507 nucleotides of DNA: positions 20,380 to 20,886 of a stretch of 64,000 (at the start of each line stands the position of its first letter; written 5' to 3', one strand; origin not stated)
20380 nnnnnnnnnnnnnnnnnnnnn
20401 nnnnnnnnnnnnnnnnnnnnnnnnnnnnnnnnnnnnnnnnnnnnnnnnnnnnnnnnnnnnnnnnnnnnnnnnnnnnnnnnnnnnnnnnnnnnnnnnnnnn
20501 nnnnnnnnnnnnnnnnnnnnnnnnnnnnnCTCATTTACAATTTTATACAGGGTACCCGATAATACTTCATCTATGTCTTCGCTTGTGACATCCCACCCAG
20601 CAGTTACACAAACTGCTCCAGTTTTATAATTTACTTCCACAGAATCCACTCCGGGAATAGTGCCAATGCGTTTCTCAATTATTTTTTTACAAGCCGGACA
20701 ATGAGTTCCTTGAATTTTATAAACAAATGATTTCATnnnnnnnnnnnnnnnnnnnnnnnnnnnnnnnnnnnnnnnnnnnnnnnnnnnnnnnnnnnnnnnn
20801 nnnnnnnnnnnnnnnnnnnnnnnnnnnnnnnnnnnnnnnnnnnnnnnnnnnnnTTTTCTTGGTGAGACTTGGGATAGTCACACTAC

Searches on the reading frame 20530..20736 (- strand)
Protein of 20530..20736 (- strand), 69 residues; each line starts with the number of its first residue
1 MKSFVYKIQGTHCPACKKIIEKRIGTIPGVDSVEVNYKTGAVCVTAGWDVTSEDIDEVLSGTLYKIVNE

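Call 77: search_protein_families(library=pfam, proteins=[window:20530-20736:-], max_evalue=0.01)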
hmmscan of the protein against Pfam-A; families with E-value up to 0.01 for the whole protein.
seq(69 aa): 1 family
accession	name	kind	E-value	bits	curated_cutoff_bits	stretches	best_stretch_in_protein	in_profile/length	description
PF00403.32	HMA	-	1.4e-12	48.3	24.8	1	5-64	1-61/62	Heavy-metal-associated domain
